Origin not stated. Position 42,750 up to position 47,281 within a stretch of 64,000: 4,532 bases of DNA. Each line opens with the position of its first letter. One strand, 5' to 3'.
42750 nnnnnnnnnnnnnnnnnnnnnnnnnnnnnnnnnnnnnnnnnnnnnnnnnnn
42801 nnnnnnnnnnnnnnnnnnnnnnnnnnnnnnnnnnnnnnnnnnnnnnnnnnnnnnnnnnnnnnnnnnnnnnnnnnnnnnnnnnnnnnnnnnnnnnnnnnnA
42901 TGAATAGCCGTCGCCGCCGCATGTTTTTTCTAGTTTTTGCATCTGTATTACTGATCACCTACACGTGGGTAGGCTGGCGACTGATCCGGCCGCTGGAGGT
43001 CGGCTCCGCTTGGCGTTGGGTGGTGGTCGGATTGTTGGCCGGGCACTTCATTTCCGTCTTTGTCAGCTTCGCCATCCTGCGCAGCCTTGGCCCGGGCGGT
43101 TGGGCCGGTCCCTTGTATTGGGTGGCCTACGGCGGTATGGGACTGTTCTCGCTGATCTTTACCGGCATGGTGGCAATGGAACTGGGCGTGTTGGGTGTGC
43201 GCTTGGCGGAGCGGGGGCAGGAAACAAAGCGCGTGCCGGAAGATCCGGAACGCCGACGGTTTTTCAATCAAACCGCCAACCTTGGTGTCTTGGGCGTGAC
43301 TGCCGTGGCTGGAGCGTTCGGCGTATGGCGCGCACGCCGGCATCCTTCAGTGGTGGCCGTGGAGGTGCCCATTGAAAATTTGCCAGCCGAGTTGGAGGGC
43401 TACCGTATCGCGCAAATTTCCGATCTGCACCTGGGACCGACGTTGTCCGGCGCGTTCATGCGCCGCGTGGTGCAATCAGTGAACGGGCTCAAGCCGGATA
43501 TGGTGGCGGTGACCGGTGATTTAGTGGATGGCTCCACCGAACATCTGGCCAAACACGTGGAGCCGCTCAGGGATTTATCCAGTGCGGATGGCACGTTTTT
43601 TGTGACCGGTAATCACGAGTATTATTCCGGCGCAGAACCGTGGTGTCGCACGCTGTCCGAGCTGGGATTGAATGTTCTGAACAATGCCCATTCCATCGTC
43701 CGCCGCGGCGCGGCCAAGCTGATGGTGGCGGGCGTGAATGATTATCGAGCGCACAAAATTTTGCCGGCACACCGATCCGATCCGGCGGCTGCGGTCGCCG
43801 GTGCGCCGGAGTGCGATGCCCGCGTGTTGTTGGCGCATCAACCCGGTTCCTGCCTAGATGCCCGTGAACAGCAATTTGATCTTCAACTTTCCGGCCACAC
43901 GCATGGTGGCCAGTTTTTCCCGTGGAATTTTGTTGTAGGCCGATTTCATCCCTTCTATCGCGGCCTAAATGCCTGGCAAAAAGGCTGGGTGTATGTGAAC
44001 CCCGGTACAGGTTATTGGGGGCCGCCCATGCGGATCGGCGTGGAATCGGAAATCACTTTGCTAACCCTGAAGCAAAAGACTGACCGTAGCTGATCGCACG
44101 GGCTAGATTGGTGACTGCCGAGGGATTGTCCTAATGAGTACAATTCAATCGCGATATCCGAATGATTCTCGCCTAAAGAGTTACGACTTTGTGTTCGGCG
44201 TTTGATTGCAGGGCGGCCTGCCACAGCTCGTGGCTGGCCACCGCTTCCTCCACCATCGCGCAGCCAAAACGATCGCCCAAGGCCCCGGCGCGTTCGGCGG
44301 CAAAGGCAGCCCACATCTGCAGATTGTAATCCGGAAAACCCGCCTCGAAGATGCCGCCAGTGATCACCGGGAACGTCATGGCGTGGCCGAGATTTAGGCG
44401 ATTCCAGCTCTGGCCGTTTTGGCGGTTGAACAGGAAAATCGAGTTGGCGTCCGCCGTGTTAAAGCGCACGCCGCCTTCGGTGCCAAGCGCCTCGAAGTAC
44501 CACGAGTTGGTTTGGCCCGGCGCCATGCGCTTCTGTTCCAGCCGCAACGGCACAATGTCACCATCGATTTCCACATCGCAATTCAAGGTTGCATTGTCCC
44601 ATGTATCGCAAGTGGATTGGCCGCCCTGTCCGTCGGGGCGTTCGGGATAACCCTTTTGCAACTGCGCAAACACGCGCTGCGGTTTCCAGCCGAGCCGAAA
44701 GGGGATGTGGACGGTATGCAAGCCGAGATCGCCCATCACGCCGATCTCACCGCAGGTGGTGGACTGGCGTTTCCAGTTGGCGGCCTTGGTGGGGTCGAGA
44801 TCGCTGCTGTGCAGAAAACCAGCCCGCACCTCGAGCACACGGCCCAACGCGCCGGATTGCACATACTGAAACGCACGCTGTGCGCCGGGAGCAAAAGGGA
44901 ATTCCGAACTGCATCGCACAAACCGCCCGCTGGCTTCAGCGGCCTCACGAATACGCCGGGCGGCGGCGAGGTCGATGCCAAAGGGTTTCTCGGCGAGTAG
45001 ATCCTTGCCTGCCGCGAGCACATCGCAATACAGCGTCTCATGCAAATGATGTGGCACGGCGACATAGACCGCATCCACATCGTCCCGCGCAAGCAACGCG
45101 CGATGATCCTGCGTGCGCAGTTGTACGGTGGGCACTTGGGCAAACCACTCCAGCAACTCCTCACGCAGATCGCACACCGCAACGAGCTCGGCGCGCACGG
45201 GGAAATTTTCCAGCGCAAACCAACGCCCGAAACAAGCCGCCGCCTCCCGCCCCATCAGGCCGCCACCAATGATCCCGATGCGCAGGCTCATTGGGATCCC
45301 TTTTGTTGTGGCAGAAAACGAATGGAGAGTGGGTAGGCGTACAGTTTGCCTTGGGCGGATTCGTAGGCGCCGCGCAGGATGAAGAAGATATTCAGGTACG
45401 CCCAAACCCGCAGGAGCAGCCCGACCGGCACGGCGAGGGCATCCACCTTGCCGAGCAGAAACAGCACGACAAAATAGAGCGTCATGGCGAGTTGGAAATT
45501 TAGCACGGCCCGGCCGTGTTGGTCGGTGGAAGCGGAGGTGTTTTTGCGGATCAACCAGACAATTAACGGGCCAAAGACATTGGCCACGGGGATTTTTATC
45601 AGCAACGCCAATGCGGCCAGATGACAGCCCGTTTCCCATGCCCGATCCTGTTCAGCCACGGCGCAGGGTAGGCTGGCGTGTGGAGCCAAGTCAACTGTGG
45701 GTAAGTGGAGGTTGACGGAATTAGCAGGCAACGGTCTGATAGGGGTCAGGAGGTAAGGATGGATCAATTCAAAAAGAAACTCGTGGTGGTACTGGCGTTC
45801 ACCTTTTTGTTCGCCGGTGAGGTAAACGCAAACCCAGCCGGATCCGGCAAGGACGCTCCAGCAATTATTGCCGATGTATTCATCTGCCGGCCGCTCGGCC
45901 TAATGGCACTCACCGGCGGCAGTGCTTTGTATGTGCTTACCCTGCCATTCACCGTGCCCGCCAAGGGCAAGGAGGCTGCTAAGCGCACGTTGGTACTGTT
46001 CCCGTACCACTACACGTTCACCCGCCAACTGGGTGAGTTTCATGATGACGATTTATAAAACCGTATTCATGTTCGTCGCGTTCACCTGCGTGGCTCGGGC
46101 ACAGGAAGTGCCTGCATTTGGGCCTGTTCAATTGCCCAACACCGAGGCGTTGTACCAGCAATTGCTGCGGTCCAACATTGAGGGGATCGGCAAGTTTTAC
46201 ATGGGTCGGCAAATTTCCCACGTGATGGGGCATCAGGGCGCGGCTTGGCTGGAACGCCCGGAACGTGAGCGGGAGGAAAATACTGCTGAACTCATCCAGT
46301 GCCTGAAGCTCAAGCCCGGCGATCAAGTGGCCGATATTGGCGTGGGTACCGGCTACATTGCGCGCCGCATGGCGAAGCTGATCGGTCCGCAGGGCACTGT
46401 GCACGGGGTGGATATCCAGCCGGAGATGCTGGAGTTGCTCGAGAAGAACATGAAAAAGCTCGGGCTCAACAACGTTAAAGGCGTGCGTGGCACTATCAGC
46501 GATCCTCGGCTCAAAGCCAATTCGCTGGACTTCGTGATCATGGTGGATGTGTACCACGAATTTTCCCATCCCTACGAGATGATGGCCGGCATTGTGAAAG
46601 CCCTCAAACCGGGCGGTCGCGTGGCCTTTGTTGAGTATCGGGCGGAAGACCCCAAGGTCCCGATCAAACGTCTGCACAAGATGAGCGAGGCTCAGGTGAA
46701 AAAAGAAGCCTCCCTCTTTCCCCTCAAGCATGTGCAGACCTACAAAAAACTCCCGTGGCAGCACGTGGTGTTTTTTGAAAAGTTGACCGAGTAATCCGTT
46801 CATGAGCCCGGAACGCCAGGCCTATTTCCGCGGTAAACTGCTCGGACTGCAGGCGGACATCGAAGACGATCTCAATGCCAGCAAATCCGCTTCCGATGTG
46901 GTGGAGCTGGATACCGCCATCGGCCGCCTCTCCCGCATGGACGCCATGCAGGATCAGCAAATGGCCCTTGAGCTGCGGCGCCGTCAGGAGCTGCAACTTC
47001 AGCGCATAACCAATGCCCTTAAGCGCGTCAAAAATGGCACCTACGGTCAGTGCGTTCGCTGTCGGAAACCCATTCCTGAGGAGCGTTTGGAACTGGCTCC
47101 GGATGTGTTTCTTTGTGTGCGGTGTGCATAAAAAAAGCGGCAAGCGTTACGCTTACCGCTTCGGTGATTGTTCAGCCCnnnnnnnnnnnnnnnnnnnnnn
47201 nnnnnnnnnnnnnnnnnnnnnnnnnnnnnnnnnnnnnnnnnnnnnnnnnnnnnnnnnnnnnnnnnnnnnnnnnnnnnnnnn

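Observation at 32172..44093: Divergent ~12-kb locus of exported propeller, lactonase, esterase and heme proteins: candidate uncharacterised periplasmic deacetylation/oxidation system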

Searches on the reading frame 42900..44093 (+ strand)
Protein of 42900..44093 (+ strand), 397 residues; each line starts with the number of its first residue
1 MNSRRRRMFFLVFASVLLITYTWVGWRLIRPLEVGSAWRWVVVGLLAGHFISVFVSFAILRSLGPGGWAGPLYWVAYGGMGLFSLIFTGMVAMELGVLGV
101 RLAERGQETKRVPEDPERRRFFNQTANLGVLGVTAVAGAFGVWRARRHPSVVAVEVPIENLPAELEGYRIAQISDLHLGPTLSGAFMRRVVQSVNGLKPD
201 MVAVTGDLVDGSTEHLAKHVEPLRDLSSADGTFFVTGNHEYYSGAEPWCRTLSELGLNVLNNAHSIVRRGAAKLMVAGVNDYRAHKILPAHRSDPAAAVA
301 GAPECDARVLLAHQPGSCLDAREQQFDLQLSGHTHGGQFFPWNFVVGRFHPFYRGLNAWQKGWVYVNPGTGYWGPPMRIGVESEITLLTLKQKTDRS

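Call 5: search_protein_families(library=pfam, proteins=[window:42900-44093:+], max_evalue=0.01)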
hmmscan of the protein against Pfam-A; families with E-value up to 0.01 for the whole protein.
window:42900-44093:+ (397 aa): 2 families
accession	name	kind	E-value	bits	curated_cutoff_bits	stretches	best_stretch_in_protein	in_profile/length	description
PF00149.33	Metallophos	-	3.8e-12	47.5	21.5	1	169-336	2-190/191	Calcineurin-like phosphoesterase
PF12850.12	Metallophos_2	-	3.7e-05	24.2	27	1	169-370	2-134/154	Calcineurin-like phosphoesterase superfamily domain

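Call 6: search_protein_families(library=ncbifam, proteins=[window:42900-44093:+], max_evalue=0.01)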
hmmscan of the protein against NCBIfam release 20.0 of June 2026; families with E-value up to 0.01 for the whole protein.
window:42900-44093:+ (397 aa): 3 families
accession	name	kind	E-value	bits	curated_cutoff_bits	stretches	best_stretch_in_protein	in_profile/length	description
NF033458.1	lipid_A_LpxG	equivalog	3.8e-28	98.8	350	2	139-242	13-120/321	UDP-2,3-diacylglucosamine diphosphatase LpxG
NF008460.0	PRK11340.1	equivalog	1.4e-27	96.8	188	1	156-390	38-270/271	phosphodiesterase YaeI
TIGR04123.1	P_estr_lig_assc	hypoth_equivalog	0.00041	19.8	150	1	185-266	51-137/207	ligase-associated DNA damage response endonuclease PdeM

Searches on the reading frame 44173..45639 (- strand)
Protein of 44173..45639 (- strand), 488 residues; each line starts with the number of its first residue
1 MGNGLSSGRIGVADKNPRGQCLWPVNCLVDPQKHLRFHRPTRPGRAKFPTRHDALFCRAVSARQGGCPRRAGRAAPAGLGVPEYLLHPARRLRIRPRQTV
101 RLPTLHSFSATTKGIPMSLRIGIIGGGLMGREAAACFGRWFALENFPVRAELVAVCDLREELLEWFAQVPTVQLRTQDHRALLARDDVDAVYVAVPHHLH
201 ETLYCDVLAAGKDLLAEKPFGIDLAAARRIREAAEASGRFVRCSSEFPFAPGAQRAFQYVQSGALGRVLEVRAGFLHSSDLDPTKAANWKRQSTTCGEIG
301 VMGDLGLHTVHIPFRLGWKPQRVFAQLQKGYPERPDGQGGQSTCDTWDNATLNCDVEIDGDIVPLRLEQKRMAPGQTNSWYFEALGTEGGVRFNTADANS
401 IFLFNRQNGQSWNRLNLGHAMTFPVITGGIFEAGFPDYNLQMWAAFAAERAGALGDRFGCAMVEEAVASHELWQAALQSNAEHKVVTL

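Call 8: search_protein_families(library=pfam, proteins=[window:44173-45639:-], max_evalue=0.001)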
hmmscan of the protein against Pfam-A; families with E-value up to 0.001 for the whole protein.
window:44173-45639:- (488 aa): 2 families
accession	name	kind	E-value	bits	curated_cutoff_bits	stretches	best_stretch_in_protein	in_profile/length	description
PF01408.29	GFO_IDH_MocA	-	2.2e-17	64.3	24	1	119-241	1-116/120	Oxidoreductase family, NAD-binding Rossmann fold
PF22725.1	GFO_IDH_MocA_C3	-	5.4e-09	36.5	27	1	254-390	2-122/124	GFO/IDH/MocA C-terminal domain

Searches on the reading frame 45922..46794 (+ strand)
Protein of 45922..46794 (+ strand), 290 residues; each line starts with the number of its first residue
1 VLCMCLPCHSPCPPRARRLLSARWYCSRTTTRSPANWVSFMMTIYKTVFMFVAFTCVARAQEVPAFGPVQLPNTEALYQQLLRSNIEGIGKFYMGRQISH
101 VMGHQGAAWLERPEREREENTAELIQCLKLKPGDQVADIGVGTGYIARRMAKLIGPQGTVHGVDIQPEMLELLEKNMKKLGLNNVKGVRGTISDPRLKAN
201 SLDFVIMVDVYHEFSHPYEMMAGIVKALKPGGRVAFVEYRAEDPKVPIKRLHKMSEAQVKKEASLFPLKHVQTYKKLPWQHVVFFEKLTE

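Call 8: search_protein_families(library=pfam, proteins=[window:45922-46794:+], max_evalue=0.001)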
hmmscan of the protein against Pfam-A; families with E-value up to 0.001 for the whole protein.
window:45922-46794:+ (290 aa): 18 families
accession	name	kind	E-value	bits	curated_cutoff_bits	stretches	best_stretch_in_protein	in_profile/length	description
PF13847.12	Methyltransf_31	-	6.4e-20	71.8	27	1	131-255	2-126/145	Methyltransferase domain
PF13649.12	Methyltransf_25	-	3.2e-18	66.6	27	1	136-232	1-97/97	Methyltransferase domain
PF08241.18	Methyltransf_11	-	1.5e-16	61.3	21.2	1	138-236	2-95/95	Methyltransferase domain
PF08242.18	Methyltransf_12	-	2.3e-15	57.6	30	1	138-234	2-98/98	Methyltransferase domain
PF01209.24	Ubie_methyltran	-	9.9e-13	48.4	20.1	1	124-239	39-154/233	ubiE/COQ5 methyltransferase family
PF01135.25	PCMT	-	8.5e-12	45.7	20.3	1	121-190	62-131/210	Protein-L-isoaspartate(D-aspartate) O-methyltransferase (PCMT)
PF13489.12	Methyltransf_23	-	4.4e-10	40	27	1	117-253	5-124/164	Methyltransferase domain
PF05175.20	MTS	-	2e-09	37.8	23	1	121-253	20-155/170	Methyltransferase small domain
PF02475.24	TRM5-TYW2_MTfase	-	1.2e-06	29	28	1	129-257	33-158/164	TRM5/TYW2 methyltransferase domain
PF02353.26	CMAS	-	1e-05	25.4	27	1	123-236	53-164/273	Mycolic acid cyclopropane synthetase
PF13679.12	Methyltransf_32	-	1.7e-05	25.2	27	1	129-208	22-105/143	Methyltransferase domain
PF00891.24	Methyltransf_2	-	4.7e-05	23.3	22.3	1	121-239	51-167/210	O-methyltransferase domain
PF01189.24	Methyltr_RsmB-F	-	0.00013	22.2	27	1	126-196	2-72/199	16S rRNA methyltransferase RsmB/F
PF01596.23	Methyltransf_3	-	0.00013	21.8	22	1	127-184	39-96/204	O-methyltransferase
PF13578.12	Methyltransf_24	-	0.00021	22.6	26.3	1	139-236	3-102/105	Methyltransferase domain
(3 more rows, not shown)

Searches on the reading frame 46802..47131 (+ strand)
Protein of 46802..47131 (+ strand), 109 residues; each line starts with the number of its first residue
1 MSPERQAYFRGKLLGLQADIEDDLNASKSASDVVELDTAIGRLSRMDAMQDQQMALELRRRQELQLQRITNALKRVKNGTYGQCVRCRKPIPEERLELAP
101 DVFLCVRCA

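Call 73: search_protein_families(library=pfam, proteins=[window:46802-47131:+], max_evalue=0.00001)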
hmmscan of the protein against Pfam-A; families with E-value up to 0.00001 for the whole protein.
window:46802-47131:+ (109 aa): 1 family
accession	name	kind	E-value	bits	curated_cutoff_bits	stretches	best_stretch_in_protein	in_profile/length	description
PF01258.23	zf-dskA_traR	-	1.8e-08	34.6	24.9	1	79-109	1-31/36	Prokaryotic dksA/traR C4-type zinc finger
